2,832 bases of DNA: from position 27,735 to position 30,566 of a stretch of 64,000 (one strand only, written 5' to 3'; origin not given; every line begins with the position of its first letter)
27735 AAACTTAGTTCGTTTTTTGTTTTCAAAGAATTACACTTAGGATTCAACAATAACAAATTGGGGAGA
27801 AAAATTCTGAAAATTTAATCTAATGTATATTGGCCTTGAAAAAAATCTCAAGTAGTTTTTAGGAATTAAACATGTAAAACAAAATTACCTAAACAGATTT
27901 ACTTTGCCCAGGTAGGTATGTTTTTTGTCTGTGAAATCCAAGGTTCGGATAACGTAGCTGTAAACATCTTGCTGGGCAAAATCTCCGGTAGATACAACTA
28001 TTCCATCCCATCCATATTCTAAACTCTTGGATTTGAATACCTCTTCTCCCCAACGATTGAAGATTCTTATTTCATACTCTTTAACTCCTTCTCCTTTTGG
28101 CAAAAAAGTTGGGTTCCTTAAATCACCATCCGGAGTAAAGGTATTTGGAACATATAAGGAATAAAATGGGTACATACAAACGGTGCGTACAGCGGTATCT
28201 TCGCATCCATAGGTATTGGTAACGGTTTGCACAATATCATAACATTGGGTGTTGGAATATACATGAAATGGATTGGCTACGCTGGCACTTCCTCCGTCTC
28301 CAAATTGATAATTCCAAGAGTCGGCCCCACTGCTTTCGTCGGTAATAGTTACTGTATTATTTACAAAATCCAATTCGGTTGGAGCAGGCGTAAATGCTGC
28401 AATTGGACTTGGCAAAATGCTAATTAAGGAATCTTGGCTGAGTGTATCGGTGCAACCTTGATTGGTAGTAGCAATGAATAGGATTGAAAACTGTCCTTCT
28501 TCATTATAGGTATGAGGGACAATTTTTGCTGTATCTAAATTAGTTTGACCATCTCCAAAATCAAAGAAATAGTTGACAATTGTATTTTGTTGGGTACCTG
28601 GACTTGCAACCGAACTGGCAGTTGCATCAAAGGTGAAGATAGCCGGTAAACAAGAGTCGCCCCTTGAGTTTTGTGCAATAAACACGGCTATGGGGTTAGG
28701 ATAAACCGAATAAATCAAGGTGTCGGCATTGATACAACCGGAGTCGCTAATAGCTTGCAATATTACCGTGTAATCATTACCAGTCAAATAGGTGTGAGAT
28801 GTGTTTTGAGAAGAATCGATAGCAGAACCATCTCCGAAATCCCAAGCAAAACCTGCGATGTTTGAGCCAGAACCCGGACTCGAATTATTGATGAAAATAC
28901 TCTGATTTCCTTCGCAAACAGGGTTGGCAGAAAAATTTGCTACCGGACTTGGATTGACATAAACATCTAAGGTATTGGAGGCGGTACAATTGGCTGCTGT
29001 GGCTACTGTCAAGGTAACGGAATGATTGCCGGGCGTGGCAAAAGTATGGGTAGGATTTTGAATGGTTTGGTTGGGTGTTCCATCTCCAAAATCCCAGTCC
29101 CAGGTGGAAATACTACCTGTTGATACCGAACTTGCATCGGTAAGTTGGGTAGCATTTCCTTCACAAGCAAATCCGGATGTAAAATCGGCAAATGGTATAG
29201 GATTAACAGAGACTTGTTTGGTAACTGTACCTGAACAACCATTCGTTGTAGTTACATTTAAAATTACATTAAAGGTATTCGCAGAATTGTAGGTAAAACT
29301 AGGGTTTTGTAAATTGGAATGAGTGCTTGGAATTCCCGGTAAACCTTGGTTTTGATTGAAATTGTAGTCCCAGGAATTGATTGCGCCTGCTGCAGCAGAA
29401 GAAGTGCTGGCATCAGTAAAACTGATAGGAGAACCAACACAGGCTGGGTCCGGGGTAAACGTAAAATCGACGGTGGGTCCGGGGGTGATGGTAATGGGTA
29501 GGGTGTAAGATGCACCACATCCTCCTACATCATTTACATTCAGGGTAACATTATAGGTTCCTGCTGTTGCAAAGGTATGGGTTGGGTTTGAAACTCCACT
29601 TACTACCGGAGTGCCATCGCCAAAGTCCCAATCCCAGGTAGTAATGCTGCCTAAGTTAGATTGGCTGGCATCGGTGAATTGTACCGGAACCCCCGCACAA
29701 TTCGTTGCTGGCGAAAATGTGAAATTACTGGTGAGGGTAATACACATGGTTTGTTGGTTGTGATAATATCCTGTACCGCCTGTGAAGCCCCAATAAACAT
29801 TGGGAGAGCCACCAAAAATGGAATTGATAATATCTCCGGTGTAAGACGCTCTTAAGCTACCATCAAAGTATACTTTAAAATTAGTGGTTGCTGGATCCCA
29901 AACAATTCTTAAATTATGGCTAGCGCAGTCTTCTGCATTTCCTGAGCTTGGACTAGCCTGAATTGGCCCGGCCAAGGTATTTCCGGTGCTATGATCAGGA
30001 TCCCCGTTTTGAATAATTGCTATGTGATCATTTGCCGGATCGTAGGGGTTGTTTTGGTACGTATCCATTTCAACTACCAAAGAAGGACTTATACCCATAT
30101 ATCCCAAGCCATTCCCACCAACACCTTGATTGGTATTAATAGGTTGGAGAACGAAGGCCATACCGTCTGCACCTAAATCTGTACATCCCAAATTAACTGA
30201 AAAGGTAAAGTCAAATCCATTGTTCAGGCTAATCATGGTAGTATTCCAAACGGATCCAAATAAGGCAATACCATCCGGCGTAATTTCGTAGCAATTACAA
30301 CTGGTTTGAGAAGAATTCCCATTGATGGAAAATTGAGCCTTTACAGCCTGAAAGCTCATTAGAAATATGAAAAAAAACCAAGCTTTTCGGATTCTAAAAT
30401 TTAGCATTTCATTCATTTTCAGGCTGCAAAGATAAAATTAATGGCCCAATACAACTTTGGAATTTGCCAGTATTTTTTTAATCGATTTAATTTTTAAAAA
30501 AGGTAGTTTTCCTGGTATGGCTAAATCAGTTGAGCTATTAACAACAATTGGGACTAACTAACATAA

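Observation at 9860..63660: Nine copies of a roughly 135-155 nt GC-rich intergenic element that I cannot assign to a known family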

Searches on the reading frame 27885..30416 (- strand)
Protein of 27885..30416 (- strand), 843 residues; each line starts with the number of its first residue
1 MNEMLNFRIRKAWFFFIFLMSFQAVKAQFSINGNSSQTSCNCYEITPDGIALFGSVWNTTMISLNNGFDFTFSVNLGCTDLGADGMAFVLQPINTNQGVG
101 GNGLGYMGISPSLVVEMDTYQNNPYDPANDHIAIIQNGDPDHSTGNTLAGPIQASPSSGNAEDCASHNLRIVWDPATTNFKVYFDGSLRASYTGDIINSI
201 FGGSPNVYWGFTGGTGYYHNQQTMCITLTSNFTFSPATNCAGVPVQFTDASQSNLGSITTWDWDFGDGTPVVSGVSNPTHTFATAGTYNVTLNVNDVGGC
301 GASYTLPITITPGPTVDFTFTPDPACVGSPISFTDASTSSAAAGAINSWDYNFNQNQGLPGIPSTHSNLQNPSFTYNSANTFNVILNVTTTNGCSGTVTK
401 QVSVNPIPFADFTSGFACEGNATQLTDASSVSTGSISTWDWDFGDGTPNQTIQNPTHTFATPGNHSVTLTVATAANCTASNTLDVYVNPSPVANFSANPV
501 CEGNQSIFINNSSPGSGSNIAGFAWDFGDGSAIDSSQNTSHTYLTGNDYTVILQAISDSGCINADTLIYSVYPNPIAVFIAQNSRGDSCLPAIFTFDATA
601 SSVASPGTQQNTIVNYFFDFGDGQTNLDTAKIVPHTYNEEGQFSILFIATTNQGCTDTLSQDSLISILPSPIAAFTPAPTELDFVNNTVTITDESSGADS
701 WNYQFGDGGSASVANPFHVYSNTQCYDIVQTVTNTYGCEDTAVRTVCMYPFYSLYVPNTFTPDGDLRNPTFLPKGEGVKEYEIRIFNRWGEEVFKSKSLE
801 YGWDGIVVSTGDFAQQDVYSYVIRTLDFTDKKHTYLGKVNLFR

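Call 105: search_protein_families(library=pfam, proteins=[window:27885-30416:-], max_evalue=0.00001)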
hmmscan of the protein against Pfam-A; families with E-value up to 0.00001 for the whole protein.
window:27885-30416:- (843 aa): 5 families
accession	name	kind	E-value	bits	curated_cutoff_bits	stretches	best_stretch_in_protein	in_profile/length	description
PF18911.6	PKD_4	-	2.4e-70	233.1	27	5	237-309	12-82/85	PKD domain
PF18483.9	Lectin_L-type_dom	-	5.5e-48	164.1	78.3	1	24-227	5-214/215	Legume lectin beta-barrel domain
PF00801.26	PKD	-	1.9e-44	150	23.5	3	240-297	12-68/80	PKD domain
PF13585.12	CHU_C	-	3.9e-12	46.6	27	1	756-835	3-80/86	CHU_C Type IX secretion signal domain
PF00139.26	Lectin_legB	-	1.3e-08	35.2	26.3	1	21-220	8-224/250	Legume lectin domain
